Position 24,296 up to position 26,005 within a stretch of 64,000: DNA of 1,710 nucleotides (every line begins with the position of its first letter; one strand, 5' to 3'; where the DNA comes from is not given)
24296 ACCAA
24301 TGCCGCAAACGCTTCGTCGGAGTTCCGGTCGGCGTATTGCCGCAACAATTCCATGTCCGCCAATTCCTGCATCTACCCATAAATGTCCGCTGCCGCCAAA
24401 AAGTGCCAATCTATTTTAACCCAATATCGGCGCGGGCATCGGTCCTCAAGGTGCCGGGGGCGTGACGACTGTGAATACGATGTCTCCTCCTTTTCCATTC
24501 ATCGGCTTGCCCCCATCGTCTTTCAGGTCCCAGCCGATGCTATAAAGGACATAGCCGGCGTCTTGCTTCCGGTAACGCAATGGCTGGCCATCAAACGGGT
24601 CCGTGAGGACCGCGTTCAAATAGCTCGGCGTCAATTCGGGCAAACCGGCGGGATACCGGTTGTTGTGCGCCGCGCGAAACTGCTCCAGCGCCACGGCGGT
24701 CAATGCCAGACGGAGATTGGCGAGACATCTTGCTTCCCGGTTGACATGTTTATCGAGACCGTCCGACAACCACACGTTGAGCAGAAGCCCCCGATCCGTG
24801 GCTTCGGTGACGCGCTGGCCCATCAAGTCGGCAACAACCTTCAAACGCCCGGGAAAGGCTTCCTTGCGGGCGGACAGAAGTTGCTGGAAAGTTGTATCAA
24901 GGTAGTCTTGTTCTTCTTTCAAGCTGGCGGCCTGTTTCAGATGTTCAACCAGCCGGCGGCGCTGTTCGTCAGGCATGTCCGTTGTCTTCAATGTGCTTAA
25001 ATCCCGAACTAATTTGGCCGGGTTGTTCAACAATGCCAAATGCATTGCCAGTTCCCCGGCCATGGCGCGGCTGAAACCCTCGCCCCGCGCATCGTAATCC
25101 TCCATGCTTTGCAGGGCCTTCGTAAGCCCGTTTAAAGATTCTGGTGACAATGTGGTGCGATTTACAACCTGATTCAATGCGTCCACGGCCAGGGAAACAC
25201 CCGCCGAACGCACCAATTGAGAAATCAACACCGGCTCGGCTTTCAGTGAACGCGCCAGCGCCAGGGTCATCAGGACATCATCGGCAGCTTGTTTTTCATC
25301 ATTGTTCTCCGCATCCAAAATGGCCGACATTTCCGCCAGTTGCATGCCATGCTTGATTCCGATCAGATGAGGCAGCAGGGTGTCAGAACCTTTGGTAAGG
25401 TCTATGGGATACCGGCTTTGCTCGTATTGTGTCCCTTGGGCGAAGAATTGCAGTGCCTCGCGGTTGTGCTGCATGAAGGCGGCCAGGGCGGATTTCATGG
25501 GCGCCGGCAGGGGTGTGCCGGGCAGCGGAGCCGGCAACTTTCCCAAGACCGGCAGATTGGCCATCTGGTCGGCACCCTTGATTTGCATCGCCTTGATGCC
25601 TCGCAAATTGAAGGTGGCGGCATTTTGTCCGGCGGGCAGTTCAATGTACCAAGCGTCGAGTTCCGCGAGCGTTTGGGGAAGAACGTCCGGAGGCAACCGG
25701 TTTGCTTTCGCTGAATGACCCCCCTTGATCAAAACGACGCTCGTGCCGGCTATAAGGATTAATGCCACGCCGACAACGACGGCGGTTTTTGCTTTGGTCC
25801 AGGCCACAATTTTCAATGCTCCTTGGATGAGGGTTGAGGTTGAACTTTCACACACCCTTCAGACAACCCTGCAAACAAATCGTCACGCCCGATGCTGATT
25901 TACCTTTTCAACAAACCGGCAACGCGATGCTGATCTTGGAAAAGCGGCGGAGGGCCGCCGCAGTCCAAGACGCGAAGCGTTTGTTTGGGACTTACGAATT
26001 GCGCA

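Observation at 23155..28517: A modular family of ECF sigma-TM-sensor one-component fusions, plus a sigma-less copy that begins exactly at the shared anchor module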

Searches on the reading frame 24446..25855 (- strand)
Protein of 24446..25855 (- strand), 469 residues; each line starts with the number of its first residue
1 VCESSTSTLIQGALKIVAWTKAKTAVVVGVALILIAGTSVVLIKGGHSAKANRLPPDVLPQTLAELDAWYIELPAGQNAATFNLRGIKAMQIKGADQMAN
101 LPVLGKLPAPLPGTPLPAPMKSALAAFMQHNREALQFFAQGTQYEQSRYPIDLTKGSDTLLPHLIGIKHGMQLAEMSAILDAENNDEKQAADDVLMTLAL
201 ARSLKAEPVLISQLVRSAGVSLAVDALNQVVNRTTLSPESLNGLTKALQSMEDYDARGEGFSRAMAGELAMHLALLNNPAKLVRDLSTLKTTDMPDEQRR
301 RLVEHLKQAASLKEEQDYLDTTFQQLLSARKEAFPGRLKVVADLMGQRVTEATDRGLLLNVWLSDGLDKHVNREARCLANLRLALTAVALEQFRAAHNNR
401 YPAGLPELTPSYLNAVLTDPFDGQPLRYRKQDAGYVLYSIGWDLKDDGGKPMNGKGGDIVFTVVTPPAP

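Call 3: search_protein_families(library=pfam, proteins=[window:24446-25855:-], max_evalue=0.01)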
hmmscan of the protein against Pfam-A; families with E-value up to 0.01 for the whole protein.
window:24446-25855:- (469 aa): 0 families

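Call 4: search_protein_families(library=ncbifam, proteins=[window:24446-25855:-], max_evalue=0.01)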
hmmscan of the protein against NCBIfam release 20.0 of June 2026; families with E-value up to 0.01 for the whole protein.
window:24446-25855:- (469 aa): 0 families

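Call 17: find_encoding_contigs(protein=window:24446-25855:-, flank=6000, max_places=6)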
Protein window:24446-25855:- (469 aa): no gene with exactly this product is on record in the collection.

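Call 18: find_encoding_contigs(protein=window:24449-25807:-, flank=6000, max_places=6)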
Protein seq(453 aa) (453 aa): 1 contig read that carries it; 1 place shown.
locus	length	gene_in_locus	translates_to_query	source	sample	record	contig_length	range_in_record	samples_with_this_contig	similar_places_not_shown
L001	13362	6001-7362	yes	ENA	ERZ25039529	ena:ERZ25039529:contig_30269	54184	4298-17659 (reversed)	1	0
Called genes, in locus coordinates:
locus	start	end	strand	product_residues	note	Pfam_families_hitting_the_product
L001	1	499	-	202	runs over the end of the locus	PF04011:LemA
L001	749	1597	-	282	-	PF01471:PG_binding_1, PF03734:YkuD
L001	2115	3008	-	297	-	PF01063:Aminotran_4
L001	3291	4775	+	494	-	PF04542:Sigma70_r2 (weak), PF08281:Sigma70_r4_2, PF04545:Sigma70_r4, PF12543:DUF3738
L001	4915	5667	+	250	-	-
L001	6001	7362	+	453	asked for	-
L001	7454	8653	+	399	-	PF04542:Sigma70_r2, PF07638:Sigma70_ECF (faint), PF08281:Sigma70_r4_2, PF04545:Sigma70_r4, PF22599:SecDF_P1_head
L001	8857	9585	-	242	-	PF00425:Chorismate_bind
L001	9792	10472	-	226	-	PF04715:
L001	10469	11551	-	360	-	PF27233:MJ0711_N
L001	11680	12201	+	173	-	-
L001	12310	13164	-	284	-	PF03466:LysR_substrate (weak), PF12849:PBP_like_2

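Call 20: find_homologous_proteins(query=window:24446-25855:-, max_evalue=0.001)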
Query window:24446-25855:- (469 aa): 350 proteins with E <= 0.001 among 8000 candidates; the best 120 are listed.
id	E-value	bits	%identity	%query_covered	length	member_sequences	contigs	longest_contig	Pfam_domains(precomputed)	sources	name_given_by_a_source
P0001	4.8e-295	996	100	97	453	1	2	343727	-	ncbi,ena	-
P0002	2.4e-264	895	89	97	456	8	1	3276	-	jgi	jgi:hypothetical protein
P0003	2.5e-263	892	87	100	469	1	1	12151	-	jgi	jgi:hypothetical protein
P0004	2.5e-261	885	90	97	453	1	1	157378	-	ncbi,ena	-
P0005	4.4e-260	881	87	100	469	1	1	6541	-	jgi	jgi:hypothetical protein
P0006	2.9e-258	875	88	97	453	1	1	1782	-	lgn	-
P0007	3.9e-258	874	88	97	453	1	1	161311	-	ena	-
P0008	1.1e-255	866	87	97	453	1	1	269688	-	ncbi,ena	-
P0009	1.6e-250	849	86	97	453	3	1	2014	-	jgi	-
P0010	9.1e-245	830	84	97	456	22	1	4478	-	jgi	-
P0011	2.8e-241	819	88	91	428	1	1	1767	-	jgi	jgi:hypothetical protein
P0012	8.7e-238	807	81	100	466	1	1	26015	-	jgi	jgi:hypothetical protein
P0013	2.3e-235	799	83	97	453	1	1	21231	-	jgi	jgi:hypothetical protein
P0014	3.4e-235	799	83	97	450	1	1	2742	-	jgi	jgi:hypothetical protein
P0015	2.2e-234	796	85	94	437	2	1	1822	-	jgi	jgi:hypothetical protein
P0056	1.1e-178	613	64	96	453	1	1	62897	-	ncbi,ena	-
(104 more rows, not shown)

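Call 23: find_related_loci(query=window:24446-25855:-, collection=metagenome_contigs, flank=4000)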
Query window:24446-25855:- (469 aa) in metagenome_contigs; peptide patterns used: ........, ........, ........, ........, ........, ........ (x = any residue, [..] = any of these).
182 stretches matched a pattern; 22 encode a relative of the query (tblastn E <= 1e-3); 22 distinct loci.
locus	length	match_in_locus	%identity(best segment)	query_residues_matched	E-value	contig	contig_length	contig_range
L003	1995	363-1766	89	2-469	0e+0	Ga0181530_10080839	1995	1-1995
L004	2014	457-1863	86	1-469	0e+0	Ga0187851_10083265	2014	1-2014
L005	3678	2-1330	88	23-465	0e+0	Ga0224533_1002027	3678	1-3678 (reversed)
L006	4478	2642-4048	84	1-469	0e+0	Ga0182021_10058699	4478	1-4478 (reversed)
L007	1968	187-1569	81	2-465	0e+0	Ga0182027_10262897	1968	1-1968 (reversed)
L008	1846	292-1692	78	1-465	0e+0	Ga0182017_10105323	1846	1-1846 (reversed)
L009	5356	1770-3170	77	1-465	0e+0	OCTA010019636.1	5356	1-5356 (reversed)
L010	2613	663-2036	80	1-461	0e+0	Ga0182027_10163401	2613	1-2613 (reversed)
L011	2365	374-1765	80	1-462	0e+0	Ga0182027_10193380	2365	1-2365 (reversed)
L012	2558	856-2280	76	1-469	0e+0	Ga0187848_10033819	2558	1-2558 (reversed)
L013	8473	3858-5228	74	11-468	0e+0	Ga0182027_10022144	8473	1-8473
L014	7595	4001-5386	74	5-468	0e+0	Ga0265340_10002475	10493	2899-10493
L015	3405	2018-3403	75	3-458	0e+0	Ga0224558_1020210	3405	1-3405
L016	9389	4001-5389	69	5-468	0e+0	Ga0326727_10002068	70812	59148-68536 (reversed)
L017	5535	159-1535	68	5-464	0e+0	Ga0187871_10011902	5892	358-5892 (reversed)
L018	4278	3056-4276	76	1-401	0e+0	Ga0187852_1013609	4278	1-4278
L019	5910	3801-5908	85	1-330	5e-177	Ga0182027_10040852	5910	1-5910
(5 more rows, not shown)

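Call 32: search_protein_families(library=pfam, proteins=[L019:3144-4661:+, L006:2-1369:+, L009:3-1358:+, L016:1224-3074:+, L017:1912-3063:+, L018:817-2763:+, L018:1-585:+, L015:330-1805:+, L014:3341-5389:+], max_evalue=0.01)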
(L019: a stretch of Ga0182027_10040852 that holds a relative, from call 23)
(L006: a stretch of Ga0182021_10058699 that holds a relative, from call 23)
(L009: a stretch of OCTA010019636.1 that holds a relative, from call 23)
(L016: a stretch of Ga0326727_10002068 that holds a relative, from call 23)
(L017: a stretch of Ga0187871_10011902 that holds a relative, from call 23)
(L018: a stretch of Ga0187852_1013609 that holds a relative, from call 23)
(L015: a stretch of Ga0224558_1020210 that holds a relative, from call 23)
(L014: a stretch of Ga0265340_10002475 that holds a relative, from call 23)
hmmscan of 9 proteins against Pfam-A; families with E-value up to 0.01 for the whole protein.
L019:3144-4661:+ (505 aa): 4 families
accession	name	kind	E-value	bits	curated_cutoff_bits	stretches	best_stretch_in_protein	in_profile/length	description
PF04545.22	Sigma70_r4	-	3.1e-10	39.8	24.1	1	126-173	1-48/50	Sigma-70, region 4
PF08281.18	Sigma70_r4_2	-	1.1e-09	38.2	25.7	1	123-173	4-54/54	Sigma-70, region 4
PF04542.20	Sigma70_r2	-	1.6e-06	28.2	24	1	25-91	1-69/71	Sigma-70 region 2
PF00263.26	Secretin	-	6.2e-06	26.3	27.5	1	315-447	2-118/169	Bacterial type II and III secretion system protein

L006:2-1369:+ (455 aa): 5 families
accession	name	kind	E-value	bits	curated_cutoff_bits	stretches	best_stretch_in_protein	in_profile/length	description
PF12543.13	DUF3738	-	1.2e-16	61.8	22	1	290-454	3-190/190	Protein of unknown function (DUF3738)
PF04545.22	Sigma70_r4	-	1.9e-11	43.7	24.1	1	84-131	1-48/50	Sigma-70, region 4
PF08281.18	Sigma70_r4_2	-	6.2e-11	42.2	25.7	1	81-131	4-54/54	Sigma-70, region 4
PF07638.17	Sigma70_ECF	-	0.0014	18.9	21.1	1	19-134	64-182/185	ECF sigma factor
PF18944.7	DUF5691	-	0.0097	15.9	27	0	24-177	334-465/491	Family of unknown function (DUF5691)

L009:3-1358:+ (451 aa): 3 families
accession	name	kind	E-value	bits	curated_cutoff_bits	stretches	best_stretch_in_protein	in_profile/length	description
PF12543.13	DUF3738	-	3.1e-18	66.9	22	1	293-450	18-190/190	Protein of unknown function (DUF3738)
PF08281.18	Sigma70_r4_2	-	3.5e-11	43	25.7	1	52-102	4-54/54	Sigma-70, region 4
PF04545.22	Sigma70_r4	-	3.1e-10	39.9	24.1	1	55-102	1-48/50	Sigma-70, region 4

L016:1224-3074:+ (616 aa): 3 families
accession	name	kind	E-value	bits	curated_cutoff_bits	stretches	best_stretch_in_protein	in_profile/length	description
PF04542.20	Sigma70_r2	-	2.1e-11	43.9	24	1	38-106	1-71/71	Sigma-70 region 2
PF04545.22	Sigma70_r4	-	2.4e-11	43.4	24.1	1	140-185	4-49/50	Sigma-70, region 4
PF08281.18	Sigma70_r4_2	-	6.7e-08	32.5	25.7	1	134-184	4-54/54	Sigma-70, region 4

L017:1912-3063:+ (383 aa): 8 families
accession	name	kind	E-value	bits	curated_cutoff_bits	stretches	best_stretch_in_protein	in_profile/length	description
PF25390.1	WD40_RLD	-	1.9e-12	47.6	150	1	263-381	180-297/363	RCC1-like domain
PF08281.18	Sigma70_r4_2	-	2.8e-11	43.3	25.7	1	121-172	3-54/54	Sigma-70, region 4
PF04545.22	Sigma70_r4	-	1.4e-09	37.8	24.1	1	125-174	1-50/50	Sigma-70, region 4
PF00415.24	RCC1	-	3e-08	34.5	21.7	1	350-382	1-35/50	Regulator of chromosome condensation (RCC1) repeat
PF13540.12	RCC1_2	-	3.1e-08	33.6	22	1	335-363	2-30/30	Regulator of chromosome condensation (RCC1) repeat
PF04542.20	Sigma70_r2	-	6.2e-07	29.6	24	1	25-93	1-71/71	Sigma-70 region 2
PF07638.17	Sigma70_ECF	-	0.0029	18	21.1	1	121-172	125-179/185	ECF sigma factor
PF13518.12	HTH_28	-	0.0037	17.8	25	1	134-167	2-35/52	Helix-turn-helix domain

L018:817-2763:+ (648 aa): 6 families
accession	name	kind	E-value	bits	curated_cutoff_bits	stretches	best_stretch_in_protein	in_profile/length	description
PF25390.1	WD40_RLD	-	5.6e-44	151.4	150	2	282-529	92-347/363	RCC1-like domain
PF13540.12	RCC1_2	-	5.5e-25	86.9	22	3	337-365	2-30/30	Regulator of chromosome condensation (RCC1) repeat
PF00415.24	RCC1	-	9.8e-21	74.5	21.7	2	352-399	1-50/50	Regulator of chromosome condensation (RCC1) repeat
PF04542.20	Sigma70_r2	-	2e-13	50.3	24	1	25-93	1-71/71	Sigma-70 region 2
PF04545.22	Sigma70_r4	-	3.8e-09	36.4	24.1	1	125-171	2-48/50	Sigma-70, region 4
PF08281.18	Sigma70_r4_2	-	5.1e-09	36.1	25.7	1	121-171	4-54/54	Sigma-70, region 4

L018:1-585:+ (194 aa): 0 families

L015:330-1805:+ (491 aa): 5 families
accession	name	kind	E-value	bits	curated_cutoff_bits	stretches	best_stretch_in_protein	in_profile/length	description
PF12543.13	DUF3738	-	2.9e-13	50.8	22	1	318-490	2-190/190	Protein of unknown function (DUF3738)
PF04545.22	Sigma70_r4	-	6.4e-11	42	24.1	1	126-175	1-50/50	Sigma-70, region 4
PF08281.18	Sigma70_r4_2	-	7.9e-09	35.5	25.7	1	123-173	4-54/54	Sigma-70, region 4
PF04542.20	Sigma70_r2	-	3.2e-08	33.7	24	1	27-98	1-70/71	Sigma-70 region 2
PF07638.17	Sigma70_ECF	-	0.0012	19.2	21.1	1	88-174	86-180/185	ECF sigma factor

L014:3341-5389:+ (682 aa): 4 families
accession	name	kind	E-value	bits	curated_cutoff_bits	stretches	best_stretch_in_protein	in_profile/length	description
PF08281.18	Sigma70_r4_2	-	2.6e-12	46.6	25.7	1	121-171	4-54/54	Sigma-70, region 4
PF04542.20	Sigma70_r2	-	2.9e-11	43.4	24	1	25-90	1-68/71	Sigma-70 region 2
PF04545.22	Sigma70_r4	-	2.3e-10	40.2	24.1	1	124-173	1-50/50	Sigma-70, region 4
PF07638.17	Sigma70_ECF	-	0.0057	17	21.1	0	127-173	135-181/185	ECF sigma factor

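Call 42: predict_structure(alignment_id=A3)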
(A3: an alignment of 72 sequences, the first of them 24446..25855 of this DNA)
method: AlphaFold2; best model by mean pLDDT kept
length: 469 residues; sequences in the alignment: 72
mean_pLDDT: 86.6   pTM: 0.86
mean pLDDT of the five models: 86.6, 86.4, 84.9, 84.7, 84.5
residues with pLDDT >= 90: 343; 70-90: 61; 50-70: 15; < 50: 50
segments of 3 or more residues with pLDDT < 50: 1-50
pLDDT, mean of each block of 10 residues (from residue 1): 28 33 31 31 36 70 91 76 97 97 96 94 98 98 91 92 97 98 98 99 94 96 98 97 98 94 92 92 86 82 88 94 92 95 96 95 88 96 99 96 97 97 97 95 91 81 89
secondary structure, 60 per line:
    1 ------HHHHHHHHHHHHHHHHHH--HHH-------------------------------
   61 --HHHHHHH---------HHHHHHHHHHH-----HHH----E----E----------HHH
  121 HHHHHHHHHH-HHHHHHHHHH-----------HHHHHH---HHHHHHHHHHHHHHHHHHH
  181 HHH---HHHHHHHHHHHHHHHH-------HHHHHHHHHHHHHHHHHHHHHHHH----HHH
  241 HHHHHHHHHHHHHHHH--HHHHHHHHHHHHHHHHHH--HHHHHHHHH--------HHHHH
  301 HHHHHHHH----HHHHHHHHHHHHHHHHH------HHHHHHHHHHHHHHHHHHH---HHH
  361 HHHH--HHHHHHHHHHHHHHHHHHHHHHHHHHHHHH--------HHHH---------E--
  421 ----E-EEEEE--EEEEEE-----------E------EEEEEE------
elements in order: H7-24 H63-69 H79-89 H118-130 H132-141 H153-158 H162-183 H187-202 H210-233 H238-256 H259-276 H279-287 H296-308 H313-329 H336-354 H358-364 H367-396 H405-408 E427-431 E434-439 E458-463

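Call 48: fold_search(model_id=the predicted structure, library=pdb)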
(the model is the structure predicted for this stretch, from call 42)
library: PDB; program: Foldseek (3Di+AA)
matches with E <= 10: 196; with E <= 0.001: 0
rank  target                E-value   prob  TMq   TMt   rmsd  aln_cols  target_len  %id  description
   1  5dhf_C                2.4e-01  0.09  0.10  0.06  25.5       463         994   12  Crystal Structure of hRio2 NES Peptide in complex with CRM1-Ran-RanBP1 (released 2015-09-16)
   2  5di9_C                5.0e-01  0.07  0.10  0.07  25.3       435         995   12  Crystal Structure of hRio2 NES Reverse Mutant Peptide in complex with CRM1-Ran-RanBP1 (released 2015-09-16)
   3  9l45_C                5.6e-01  0.08  0.13  0.15  23.4       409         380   12  ATR-ATRIP bound with VE-822 (released 2025-05-21)
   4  1lsh_A                8.5e-01  0.08  0.14  0.08  20.2       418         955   11  LIPID-PROTEIN INTERACTIONS IN LIPOVITELLIN (released 2002-07-31)
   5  8wcw_A                9.3e-01  0.06  0.10  0.09  28.6       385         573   12  Cryo-EM structure of MsRv1273c/72c from Mycobacterium smegmatis in the IFapo state (released 2025-03-26)
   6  5yro_C                9.3e-01  0.05  0.10  0.06  25.8       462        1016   12  RanL182A in complex with RanBP1-CRM1 (released 2018-11-21)
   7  7t7t_B                1.0e+00  0.08  0.12  0.13  20.1       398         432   10  Structure of TSK/BRU1 bound to histone H3.1 (released 2022-03-30)
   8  8fbn_A                1.1e+00  0.33  0.18  0.32  16.6       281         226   11  Improving the secretion of designed protein assemblies through negative design of cryptic transmembrane domains (released 2023-03-22)
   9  6xt4                  1.1e+00  0.18  0.20  0.29  17.1       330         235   14  C3_HD-1069 (1BH-69) - fusion protein of helical bundle and repeat protein (released 2020-12-23)
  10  7m33_C                1.1e+00  0.04  0.10  0.08  27.6       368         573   12  The structure of Bacillus subtilis BmrCD in the inward-facing conformation bound to Hoechst-33342 and ATP (released 2022-01-05)
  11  8qyz_C                1.1e+00  0.04  0.10  0.06  25.5       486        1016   12  Crystal structure of hiNES2 in complex with Xpo1 and RanGTP (released 2024-11-06)
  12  8t5r                  1.2e+00  0.03  0.09  0.10  24.0       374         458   12  SOS2 crystal structure with fragment bound (compound 13) (released 2024-01-10)
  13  8xud_A                1.3e+00  0.09  0.11  0.18  19.0       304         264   14  Crystal structure of adaptor NlpI in complex with endopeptidase MepS and PDZ-protease Prc (released 2024-06-05)
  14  8wcx_B                1.4e+00  0.03  0.10  0.08  31.2       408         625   13  Cryo-EM structure of MsRv1273c/72c from Mycobacterium smegmatis in the AMPPNP-bound IFasym-1 state (released 2025-03-26)
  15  5ch6_C                1.5e+00  0.06  0.13  0.17  18.2       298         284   11  Crystal Structure of FRIGIDA Flowering-time Regulator (released 2016-05-25)
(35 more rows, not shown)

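Call 79: find_encoding_contigs(protein=P0056, flank=3000, max_places=2)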
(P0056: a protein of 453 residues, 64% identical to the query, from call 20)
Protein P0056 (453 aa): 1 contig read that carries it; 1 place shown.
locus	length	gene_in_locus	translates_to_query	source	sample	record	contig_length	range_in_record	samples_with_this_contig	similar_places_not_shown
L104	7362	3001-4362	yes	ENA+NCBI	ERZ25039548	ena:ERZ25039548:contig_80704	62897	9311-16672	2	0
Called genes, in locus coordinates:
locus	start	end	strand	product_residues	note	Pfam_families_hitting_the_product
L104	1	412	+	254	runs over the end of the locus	PF01262:AlaDh_PNT_C, PF02826:2-Hacid_dh_C (faint)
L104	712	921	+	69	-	-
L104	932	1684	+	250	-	PF07963:N_methyl (weak)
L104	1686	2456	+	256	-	PF07963:N_methyl (weak)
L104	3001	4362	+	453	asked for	-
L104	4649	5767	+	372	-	PF01548:DEDD_Tnp_IS110, PF02371:Transposase_20 (weak)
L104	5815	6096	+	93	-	-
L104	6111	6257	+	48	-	-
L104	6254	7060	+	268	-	PF07963:N_methyl, PF07596:SBP_bac_10 (weak)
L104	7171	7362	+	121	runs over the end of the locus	-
